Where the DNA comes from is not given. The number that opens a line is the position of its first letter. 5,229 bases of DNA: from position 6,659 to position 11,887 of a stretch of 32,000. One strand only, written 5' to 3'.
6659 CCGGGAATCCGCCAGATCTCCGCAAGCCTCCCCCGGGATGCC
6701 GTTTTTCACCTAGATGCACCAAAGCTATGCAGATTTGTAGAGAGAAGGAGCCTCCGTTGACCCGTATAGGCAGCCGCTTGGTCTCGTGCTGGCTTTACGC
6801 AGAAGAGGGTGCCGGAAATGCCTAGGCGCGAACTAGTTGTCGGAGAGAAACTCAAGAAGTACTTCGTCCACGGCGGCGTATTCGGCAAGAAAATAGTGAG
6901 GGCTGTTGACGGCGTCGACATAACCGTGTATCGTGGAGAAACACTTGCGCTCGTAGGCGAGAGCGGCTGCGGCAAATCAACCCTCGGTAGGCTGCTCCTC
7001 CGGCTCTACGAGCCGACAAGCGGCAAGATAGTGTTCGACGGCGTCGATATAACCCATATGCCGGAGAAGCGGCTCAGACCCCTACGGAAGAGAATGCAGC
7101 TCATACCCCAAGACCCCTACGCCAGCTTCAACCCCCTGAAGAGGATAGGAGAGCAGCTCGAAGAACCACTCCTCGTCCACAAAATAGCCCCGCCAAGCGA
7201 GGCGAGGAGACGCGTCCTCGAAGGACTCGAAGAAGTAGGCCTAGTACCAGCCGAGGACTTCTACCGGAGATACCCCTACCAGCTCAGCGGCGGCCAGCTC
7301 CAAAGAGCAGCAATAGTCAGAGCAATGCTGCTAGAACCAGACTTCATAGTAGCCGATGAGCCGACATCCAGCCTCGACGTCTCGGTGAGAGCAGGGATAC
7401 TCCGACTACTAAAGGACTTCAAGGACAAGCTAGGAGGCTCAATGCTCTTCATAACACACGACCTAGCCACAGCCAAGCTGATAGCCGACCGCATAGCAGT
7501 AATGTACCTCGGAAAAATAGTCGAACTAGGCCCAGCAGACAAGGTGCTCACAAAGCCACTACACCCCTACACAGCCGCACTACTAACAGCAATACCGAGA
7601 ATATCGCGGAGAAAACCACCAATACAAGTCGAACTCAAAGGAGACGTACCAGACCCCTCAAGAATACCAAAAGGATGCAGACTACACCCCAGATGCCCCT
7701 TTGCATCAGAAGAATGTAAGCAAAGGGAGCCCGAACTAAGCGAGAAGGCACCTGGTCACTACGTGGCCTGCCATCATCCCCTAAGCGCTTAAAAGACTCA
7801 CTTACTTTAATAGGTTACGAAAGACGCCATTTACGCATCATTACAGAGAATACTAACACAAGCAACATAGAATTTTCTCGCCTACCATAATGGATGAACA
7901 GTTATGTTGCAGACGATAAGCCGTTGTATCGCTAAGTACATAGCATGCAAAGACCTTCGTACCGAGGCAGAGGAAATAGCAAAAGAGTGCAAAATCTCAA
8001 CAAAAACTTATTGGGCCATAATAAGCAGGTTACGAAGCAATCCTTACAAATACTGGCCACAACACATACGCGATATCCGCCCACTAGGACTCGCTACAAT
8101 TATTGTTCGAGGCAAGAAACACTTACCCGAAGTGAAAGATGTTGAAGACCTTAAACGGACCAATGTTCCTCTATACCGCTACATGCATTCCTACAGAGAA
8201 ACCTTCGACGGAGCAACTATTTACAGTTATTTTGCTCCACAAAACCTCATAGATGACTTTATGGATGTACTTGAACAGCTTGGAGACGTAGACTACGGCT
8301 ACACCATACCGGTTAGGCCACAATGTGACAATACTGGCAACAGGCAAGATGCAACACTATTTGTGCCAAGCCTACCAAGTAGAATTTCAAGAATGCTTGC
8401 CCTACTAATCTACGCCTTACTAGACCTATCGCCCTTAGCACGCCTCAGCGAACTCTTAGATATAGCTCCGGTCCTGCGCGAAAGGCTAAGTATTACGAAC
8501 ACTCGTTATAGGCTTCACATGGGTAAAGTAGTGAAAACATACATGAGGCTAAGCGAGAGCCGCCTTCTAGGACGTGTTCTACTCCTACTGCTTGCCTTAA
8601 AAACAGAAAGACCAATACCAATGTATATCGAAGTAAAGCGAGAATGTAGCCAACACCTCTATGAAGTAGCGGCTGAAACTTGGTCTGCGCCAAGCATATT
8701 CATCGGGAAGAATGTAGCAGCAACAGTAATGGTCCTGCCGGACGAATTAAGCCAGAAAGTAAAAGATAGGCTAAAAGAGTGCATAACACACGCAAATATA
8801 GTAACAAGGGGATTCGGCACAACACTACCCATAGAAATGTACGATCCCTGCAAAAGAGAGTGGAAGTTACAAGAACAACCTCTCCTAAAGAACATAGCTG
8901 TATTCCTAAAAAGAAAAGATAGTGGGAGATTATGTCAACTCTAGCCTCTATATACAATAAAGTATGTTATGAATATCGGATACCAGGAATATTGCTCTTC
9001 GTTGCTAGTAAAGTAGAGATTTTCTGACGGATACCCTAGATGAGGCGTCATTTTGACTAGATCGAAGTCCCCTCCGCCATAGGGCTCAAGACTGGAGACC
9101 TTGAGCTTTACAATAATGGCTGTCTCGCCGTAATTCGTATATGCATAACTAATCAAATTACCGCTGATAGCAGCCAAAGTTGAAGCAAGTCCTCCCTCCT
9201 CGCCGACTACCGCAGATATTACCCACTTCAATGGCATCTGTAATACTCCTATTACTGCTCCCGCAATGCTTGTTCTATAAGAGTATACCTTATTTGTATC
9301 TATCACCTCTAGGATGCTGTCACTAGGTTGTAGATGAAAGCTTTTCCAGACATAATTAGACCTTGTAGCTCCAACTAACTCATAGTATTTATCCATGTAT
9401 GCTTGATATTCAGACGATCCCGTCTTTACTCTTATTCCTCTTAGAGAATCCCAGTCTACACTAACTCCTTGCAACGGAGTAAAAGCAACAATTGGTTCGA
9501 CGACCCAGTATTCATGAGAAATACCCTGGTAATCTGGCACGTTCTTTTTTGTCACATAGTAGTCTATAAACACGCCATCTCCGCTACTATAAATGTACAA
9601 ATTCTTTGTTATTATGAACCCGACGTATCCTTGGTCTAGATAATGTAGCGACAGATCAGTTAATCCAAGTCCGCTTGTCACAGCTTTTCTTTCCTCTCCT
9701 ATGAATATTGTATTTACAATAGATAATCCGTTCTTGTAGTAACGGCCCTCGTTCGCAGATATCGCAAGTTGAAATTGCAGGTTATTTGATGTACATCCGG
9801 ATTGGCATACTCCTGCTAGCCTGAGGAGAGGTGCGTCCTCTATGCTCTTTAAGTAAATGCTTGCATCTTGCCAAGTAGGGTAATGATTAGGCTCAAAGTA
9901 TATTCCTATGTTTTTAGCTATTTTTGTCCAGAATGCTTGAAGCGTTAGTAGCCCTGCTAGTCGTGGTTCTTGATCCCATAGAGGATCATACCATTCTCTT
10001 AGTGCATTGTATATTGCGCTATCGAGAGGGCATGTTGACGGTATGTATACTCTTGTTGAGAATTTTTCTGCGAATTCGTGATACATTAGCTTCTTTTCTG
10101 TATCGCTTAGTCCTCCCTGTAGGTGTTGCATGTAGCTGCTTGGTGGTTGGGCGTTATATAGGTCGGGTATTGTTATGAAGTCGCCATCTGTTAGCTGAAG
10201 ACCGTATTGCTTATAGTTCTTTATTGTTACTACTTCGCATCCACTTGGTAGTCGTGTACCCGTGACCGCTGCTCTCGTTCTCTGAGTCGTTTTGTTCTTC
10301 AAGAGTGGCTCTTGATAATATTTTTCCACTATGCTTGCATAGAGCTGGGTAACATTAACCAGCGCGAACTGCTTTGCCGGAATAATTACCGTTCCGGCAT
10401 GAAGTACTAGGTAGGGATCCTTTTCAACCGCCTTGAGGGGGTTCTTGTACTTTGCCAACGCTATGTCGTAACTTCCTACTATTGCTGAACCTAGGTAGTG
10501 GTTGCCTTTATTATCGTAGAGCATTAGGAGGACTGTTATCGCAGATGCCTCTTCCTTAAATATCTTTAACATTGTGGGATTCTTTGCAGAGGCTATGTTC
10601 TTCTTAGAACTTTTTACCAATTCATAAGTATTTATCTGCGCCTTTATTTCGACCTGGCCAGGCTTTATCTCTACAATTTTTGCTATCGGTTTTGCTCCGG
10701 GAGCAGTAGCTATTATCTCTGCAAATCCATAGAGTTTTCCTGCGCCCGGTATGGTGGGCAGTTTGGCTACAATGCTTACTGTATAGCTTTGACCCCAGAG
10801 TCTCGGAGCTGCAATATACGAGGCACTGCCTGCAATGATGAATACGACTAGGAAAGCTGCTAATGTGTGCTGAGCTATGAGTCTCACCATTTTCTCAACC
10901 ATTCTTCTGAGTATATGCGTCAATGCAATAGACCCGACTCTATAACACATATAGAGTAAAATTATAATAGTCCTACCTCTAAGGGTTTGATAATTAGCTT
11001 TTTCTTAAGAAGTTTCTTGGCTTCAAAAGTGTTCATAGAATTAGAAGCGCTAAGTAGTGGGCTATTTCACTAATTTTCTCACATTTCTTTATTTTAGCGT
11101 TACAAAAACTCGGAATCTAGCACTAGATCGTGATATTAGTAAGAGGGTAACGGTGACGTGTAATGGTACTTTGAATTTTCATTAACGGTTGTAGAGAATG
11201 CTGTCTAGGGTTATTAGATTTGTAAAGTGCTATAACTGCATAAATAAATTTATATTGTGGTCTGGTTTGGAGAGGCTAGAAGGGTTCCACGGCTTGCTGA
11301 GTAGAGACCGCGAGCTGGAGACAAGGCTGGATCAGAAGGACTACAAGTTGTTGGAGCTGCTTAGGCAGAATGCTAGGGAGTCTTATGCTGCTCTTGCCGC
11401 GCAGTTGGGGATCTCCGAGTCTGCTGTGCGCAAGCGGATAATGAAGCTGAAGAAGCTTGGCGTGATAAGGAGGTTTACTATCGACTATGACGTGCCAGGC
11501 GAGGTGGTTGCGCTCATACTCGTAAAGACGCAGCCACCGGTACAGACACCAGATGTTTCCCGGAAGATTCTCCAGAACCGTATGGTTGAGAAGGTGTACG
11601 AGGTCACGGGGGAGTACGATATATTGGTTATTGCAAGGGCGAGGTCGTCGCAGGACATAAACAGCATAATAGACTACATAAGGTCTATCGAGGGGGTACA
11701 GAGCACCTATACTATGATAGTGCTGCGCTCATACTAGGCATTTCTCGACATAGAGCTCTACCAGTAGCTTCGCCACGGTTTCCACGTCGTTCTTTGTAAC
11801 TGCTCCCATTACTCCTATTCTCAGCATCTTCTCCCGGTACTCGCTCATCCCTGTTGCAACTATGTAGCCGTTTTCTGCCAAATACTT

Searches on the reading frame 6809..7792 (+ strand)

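Call 24: search_protein_families(library=pfam, proteins=[window:6809-7792:+], max_evalue=0.01)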
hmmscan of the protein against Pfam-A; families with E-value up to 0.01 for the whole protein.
window:6809-7792:+ (327 aa): 5 families
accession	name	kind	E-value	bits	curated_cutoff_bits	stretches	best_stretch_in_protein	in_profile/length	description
PF00005.33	ABC_tran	-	8e-33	114.4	25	1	34-187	2-137/137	ABC transporter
PF08352.17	oligo_HPY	-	1.7e-20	73.6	27.1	1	238-303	1-65/65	Oligopeptide/dipeptide transporter, C-terminal region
PF13304.12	AAA_21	-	7e-07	30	27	1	76-219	170-300/304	AAA domain, putative AbiEii toxin, Type IV TA system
PF13401.12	AAA_22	-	0.00053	20.7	27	1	46-78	8-33/130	AAA domain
PF13191.12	AAA_16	-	0.0099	16.8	32.6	0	42-75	23-55/167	AAA ATPase domain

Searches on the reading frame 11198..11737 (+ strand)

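Call 24: search_protein_families(library=pfam, proteins=[window:11198-11737:+], max_evalue=0.01)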
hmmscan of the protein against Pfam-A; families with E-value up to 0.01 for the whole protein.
window:11198-11737:+ (179 aa): 16 families
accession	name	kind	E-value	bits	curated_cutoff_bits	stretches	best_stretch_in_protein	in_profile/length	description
PF01037.27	AsnC_trans_reg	-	6e-16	58.5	25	1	107-177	1-72/73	Lrp/AsnC ligand binding domain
PF13404.12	HTH_AsnC-type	-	1.9e-14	53.7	27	1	44-85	1-42/42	AsnC-type helix-turn-helix domain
PF13412.12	HTH_24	-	9.5e-14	51.2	21.9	1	44-91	1-48/48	Winged helix-turn-helix DNA-binding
PF08279.18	HTH_11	-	7.1e-07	29.4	25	1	50-89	4-44/55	HTH domain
PF22451.2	NirdL-like_HTH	-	1.1e-06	28.6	27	1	63-91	19-47/47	Siroheme decarboxylase NirDL-like HTH domain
PF08220.18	HTH_DeoR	-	4.9e-05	23.4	21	1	50-92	4-46/57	DeoR-like helix-turn-helix domain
PF25212.1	HVO_A0114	-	5.9e-05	23.2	27.6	1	39-92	15-68/84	HVO_A0114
PF08281.18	Sigma70_r4_2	-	0.0004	20.4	25.7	1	56-86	22-52/54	Sigma-70, region 4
PF12840.13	HTH_20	-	0.00045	20.6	27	1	50-91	8-49/51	Helix-turn-helix domain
PF08280.17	HTH_Mga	-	0.00065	20.1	23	1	47-87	6-46/59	M protein trans-acting positive regulator (MGA) HTH domain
PF03927.19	NapD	-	0.00097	19.6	28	1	108-170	7-67/76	NapD protein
PF13518.12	HTH_28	-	0.0011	19.5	25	1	60-88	12-40/52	Helix-turn-helix domain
PF13384.12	HTH_23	-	0.0026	18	24.6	1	52-80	11-36/50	Homeodomain-like domain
PF01047.28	MarR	-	0.003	17.9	24.6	1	47-93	4-50/59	MarR family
PF09339.16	HTH_IclR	-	0.0041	17.3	22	1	51-92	8-50/52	IclR helix-turn-helix domain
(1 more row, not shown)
